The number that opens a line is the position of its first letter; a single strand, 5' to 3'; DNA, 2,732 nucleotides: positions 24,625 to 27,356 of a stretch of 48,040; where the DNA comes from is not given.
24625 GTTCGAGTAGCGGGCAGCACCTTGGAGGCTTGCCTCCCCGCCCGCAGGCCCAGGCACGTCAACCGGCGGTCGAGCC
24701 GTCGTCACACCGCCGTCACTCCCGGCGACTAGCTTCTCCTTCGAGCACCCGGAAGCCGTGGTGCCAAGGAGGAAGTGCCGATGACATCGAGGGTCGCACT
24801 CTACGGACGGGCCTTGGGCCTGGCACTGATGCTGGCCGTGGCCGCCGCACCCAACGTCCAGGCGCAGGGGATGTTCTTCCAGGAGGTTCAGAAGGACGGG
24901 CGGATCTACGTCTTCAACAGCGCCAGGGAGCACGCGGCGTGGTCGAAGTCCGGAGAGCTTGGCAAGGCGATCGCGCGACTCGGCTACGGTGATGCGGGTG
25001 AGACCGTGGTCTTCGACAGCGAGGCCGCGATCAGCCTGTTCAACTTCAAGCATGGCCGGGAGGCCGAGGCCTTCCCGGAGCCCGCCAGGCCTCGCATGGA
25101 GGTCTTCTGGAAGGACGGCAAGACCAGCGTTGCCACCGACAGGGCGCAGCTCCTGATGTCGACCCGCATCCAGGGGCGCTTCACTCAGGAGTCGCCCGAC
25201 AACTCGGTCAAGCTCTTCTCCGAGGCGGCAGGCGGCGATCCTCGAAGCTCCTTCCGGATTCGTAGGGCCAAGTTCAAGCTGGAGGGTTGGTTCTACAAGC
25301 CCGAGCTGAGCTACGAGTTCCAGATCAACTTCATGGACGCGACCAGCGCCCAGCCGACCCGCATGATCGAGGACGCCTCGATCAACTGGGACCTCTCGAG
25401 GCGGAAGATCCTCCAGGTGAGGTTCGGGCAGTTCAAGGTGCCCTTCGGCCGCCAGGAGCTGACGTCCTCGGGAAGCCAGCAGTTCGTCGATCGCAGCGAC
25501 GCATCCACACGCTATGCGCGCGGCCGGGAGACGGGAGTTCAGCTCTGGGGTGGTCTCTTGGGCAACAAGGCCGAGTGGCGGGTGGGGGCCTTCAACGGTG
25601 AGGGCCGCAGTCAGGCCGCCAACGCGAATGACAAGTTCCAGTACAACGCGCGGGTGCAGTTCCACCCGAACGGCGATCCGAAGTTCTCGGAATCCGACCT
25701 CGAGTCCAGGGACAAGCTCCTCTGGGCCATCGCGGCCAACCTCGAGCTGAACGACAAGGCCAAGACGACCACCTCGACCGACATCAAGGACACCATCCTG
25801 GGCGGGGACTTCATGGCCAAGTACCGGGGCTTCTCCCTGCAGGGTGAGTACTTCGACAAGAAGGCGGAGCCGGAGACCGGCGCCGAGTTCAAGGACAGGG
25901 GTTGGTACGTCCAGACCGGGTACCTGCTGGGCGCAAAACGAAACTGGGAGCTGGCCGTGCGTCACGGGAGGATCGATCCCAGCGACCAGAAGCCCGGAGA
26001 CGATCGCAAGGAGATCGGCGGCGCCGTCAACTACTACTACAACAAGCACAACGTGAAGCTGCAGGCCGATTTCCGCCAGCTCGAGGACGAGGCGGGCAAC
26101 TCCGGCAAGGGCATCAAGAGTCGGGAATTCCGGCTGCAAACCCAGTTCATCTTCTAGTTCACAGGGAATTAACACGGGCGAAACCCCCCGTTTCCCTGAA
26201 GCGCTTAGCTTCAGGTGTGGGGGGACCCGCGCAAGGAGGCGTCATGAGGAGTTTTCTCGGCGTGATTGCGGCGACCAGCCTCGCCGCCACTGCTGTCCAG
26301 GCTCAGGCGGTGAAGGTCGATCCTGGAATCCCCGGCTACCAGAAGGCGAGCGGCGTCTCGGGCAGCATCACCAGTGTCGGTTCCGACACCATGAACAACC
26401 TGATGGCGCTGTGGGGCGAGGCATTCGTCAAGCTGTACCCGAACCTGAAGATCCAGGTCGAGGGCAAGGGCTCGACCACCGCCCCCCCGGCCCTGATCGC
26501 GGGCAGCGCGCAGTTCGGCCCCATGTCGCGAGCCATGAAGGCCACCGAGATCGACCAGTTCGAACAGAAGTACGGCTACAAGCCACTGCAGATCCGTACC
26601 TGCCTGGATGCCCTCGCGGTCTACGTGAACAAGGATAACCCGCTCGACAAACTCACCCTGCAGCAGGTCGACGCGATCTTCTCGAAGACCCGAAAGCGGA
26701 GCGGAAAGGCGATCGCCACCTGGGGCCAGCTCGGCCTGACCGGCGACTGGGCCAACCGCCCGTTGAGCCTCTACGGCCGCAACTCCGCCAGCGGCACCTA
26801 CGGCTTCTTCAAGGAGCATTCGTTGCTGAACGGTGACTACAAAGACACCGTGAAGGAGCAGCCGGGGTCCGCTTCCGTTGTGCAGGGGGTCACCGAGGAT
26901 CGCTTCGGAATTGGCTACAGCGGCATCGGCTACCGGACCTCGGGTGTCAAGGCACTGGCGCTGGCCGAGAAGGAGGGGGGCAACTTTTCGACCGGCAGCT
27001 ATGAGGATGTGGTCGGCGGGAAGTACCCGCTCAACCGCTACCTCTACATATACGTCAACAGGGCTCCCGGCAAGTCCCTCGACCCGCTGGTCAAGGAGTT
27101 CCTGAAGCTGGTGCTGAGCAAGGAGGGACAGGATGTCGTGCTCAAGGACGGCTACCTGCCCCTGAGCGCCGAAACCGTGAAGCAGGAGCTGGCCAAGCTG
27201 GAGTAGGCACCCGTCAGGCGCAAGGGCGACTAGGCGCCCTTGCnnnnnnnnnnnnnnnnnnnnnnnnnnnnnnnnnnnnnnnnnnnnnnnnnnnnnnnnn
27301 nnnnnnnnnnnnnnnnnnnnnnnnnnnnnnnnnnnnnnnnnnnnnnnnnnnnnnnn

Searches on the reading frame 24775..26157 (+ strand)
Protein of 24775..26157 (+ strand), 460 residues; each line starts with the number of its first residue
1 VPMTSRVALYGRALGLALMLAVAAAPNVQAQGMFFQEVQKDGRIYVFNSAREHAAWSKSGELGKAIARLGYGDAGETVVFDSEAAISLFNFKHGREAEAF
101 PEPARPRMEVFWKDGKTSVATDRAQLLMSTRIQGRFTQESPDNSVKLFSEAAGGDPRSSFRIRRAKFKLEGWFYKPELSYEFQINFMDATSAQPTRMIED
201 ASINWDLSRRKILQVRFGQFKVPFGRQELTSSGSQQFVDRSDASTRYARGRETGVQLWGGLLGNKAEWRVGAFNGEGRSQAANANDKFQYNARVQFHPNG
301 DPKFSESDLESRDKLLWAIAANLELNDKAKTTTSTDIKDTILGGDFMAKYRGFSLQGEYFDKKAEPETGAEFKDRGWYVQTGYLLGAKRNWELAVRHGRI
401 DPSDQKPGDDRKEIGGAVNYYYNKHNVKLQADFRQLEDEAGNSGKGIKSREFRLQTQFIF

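Call 3: search_protein_families(library=pfam, proteins=[window:24775-26157:+], max_evalue=0.01)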
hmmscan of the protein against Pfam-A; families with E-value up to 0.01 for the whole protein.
window:24775-26157:+ (460 aa): 1 family
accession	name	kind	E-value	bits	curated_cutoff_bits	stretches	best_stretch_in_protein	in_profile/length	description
PF07396.17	Porin_O_P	-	1.4e-28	100.6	20.9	1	155-438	22-346/370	Phosphate-selective porin O and P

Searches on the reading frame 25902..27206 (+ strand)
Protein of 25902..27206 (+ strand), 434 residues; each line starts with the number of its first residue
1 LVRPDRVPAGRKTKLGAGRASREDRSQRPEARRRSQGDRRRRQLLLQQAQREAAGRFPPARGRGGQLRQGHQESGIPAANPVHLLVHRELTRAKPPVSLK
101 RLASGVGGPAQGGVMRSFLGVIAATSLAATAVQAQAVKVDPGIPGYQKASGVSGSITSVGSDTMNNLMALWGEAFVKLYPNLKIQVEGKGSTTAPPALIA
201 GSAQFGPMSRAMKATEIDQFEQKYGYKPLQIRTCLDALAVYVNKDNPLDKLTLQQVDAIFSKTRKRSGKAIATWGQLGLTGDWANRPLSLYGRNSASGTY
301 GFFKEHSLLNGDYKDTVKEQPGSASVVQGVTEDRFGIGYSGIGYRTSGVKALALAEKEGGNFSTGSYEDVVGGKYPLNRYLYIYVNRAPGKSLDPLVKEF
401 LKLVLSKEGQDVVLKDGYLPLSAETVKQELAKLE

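Call 3: search_protein_families(library=pfam, proteins=[window:25902-27206:+], max_evalue=0.01)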
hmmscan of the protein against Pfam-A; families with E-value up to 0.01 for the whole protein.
window:25902-27206:+ (434 aa): 3 families
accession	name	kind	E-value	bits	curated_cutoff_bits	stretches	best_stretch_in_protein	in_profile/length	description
PF12849.12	PBP_like_2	-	9.7e-33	114.5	27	1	150-408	6-267/267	PBP superfamily domain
PF01547.30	SBP_bac_1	-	4.5e-05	24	26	1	165-410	8-306/307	Bacterial extracellular solute-binding protein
PF12727.12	PBP_like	-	0.00035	20.2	27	1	175-331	4-141/193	PBP superfamily domain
